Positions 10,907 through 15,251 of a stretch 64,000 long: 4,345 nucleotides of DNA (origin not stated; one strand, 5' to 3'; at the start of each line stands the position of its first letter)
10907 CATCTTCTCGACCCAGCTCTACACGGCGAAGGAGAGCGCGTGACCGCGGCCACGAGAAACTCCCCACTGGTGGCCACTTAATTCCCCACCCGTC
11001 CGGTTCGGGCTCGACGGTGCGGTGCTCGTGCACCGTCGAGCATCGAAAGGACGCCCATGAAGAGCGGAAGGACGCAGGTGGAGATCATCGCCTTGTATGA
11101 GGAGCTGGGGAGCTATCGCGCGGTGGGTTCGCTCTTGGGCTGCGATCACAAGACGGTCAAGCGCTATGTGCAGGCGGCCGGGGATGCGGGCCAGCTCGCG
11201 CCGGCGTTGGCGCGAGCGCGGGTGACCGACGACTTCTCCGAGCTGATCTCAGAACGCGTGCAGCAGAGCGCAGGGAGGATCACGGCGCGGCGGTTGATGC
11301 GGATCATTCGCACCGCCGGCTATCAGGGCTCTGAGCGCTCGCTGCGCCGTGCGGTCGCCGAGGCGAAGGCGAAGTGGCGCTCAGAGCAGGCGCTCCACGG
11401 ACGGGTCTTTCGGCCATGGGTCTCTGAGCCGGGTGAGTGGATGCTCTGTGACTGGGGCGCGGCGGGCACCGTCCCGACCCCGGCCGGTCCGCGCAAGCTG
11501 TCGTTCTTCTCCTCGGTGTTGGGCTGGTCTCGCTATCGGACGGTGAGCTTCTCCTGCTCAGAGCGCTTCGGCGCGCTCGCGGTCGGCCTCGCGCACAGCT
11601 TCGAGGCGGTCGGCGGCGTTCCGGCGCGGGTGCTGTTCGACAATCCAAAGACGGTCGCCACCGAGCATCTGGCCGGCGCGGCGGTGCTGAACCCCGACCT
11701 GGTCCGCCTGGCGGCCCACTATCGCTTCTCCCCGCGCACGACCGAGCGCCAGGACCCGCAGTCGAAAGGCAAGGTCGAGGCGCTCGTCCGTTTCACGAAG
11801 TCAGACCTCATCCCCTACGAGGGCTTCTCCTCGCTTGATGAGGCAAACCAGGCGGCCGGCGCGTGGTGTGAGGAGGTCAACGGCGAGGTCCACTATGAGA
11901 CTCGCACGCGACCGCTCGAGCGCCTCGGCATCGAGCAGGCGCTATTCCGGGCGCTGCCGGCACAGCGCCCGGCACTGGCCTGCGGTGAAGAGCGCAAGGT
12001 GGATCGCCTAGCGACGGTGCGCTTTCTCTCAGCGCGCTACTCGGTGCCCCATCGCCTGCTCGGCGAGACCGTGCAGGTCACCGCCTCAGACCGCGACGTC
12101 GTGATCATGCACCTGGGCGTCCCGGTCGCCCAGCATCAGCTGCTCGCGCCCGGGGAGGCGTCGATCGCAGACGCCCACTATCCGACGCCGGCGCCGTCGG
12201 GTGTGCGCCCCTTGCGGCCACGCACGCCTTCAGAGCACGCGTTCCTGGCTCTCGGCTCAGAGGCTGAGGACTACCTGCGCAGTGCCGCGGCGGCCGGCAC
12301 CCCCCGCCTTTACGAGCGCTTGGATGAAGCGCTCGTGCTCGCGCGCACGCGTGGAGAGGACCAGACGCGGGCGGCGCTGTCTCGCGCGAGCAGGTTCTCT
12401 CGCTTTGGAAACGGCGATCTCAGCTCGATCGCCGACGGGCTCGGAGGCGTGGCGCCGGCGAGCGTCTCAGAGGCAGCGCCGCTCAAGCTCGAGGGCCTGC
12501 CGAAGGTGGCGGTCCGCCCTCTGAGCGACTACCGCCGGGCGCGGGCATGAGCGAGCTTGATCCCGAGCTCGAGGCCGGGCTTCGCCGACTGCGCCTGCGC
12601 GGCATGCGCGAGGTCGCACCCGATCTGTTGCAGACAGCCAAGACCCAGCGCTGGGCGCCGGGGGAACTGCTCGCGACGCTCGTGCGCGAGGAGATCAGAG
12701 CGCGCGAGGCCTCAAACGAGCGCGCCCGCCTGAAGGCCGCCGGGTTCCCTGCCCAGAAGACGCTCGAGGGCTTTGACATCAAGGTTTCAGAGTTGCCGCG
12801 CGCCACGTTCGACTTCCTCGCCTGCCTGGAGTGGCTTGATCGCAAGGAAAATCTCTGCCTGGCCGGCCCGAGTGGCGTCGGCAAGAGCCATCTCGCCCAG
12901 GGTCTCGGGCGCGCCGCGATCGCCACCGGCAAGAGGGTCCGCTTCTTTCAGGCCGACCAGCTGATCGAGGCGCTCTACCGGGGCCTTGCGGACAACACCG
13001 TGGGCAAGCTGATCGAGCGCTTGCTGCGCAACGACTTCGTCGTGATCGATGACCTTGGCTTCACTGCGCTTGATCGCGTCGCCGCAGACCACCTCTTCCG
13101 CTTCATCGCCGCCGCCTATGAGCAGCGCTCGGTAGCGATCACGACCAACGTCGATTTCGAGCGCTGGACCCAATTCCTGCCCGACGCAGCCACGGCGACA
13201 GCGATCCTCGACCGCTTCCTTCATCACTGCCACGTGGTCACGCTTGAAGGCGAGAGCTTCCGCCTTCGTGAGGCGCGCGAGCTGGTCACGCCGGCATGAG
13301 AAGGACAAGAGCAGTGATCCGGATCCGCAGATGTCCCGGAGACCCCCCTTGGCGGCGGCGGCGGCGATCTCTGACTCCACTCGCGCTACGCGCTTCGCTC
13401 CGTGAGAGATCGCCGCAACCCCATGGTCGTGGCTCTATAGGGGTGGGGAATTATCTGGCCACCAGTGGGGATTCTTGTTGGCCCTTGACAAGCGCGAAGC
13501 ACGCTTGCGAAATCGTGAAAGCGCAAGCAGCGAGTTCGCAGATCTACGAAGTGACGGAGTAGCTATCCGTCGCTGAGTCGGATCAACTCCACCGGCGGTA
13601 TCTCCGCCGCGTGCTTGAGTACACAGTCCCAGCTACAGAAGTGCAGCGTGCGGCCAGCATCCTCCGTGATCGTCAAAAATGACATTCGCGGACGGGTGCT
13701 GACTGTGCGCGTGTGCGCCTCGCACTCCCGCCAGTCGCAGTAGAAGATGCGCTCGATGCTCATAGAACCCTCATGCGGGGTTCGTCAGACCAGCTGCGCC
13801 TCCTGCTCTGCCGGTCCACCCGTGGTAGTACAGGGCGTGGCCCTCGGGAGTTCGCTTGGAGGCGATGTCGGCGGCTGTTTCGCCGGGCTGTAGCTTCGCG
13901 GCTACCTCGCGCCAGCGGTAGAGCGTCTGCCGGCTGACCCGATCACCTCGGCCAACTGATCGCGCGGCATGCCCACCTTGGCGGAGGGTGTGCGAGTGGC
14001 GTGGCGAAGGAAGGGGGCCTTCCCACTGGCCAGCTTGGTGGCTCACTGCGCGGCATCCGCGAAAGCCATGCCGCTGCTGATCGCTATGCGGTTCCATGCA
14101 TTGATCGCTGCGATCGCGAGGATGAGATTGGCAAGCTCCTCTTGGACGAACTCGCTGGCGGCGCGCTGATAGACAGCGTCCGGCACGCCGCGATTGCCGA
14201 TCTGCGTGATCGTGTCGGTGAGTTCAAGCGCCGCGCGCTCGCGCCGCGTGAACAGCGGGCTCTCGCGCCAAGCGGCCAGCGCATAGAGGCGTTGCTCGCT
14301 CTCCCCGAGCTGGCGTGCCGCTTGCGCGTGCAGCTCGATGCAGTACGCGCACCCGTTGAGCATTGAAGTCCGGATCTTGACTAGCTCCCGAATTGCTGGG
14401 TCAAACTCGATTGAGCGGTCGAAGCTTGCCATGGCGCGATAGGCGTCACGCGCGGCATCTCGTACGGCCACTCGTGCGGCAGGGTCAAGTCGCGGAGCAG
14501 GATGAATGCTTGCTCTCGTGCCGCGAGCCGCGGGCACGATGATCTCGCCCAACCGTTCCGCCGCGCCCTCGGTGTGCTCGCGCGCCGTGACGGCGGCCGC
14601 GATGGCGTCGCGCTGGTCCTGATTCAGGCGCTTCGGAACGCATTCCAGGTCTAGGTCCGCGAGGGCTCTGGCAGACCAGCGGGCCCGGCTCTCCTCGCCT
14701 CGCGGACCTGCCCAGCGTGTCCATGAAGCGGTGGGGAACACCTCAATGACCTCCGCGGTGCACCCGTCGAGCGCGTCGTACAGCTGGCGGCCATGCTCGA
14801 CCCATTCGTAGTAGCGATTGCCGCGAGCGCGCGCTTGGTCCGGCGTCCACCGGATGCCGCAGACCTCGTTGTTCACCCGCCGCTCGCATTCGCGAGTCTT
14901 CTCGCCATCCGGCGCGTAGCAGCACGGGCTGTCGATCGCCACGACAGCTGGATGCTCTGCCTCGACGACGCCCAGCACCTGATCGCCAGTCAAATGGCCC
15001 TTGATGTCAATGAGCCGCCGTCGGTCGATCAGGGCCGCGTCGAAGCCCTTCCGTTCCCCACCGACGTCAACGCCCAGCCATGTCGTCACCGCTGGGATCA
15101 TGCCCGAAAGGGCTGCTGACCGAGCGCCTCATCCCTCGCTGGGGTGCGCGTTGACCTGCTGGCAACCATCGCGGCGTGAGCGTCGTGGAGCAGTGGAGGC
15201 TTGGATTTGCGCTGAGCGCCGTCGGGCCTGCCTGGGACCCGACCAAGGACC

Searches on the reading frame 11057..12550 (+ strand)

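Call 11: search_protein_families(library=pfam, proteins=[window:11057-12550:+], max_evalue=0.01)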
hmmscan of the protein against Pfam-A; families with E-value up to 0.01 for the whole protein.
window:11057-12550:+ (497 aa): 2 families
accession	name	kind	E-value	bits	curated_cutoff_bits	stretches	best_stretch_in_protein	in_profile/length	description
PF22483.2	Mu-transpos_C_2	-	5.8e-15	55.2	27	1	300-365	1-66/73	Mu transposase, C-terminal domain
PF13384.12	HTH_23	-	0.0038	17.5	24.6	0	5-40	5-40/50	Homeodomain-like domain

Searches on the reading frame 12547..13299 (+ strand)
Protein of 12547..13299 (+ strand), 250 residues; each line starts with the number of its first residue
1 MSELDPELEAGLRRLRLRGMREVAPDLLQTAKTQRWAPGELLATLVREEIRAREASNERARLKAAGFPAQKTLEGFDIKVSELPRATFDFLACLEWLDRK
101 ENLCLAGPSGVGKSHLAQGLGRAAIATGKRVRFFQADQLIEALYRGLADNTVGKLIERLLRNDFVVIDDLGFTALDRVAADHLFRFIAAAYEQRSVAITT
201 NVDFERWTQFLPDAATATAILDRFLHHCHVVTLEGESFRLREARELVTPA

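Call 11: search_protein_families(library=pfam, proteins=[window:12547-13299:+], max_evalue=0.01)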
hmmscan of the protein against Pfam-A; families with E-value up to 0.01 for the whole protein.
window:12547-13299:+ (250 aa): 9 families
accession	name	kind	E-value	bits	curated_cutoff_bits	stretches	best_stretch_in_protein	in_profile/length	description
PF01695.23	IstB_IS21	-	2.8e-63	214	24.1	1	12-244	3-236/238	IstB-like ATP binding protein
PF00308.24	Bac_DnaA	-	1.8e-08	35.2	23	1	103-194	37-130/162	Bacterial DnaA ATPAse domain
PF25201.1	nSTAND6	-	0.00024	21.6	27.7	0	95-145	13-65/148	Novel STAND NTPase 6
PF13191.12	AAA_16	-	0.00034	21.6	32.6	1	99-165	23-88/167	AAA ATPase domain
PF20720.3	nSTAND3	-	0.00054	20.1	27.2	1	90-190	7-98/155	Novel STAND NTPase 3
PF13481.12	AAA_25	-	0.0021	18.2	27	1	95-133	28-65/195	AAA domain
PF00004.35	AAA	-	0.003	18.5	21.2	1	103-177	1-73/131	ATPase family associated with various cellular activities (AAA)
PF03193.22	RsgA_GTPase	-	0.0031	17.8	30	0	92-123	99-129/174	RsgA GTPase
PF01656.29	CbiA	-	0.0045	17.4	25.4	1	107-144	6-43/125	CobQ/CobB/MinD/ParA nucleotide binding domain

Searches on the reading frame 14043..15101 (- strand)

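Call 11: search_protein_families(library=pfam, proteins=[window:14043-15101:-], max_evalue=0.01)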
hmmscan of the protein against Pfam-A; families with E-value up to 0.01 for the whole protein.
window:14043-15101:- (352 aa): 2 families
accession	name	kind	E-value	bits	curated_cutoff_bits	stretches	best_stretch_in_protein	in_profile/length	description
PF02627.25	CMD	-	2.6e-17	63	23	1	232-296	19-83/84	Carboxymuconolactone decarboxylase family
PF04250.19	DUF429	-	1.7e-06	28.4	23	1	10-184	1-208/214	Protein of unknown function (DUF429)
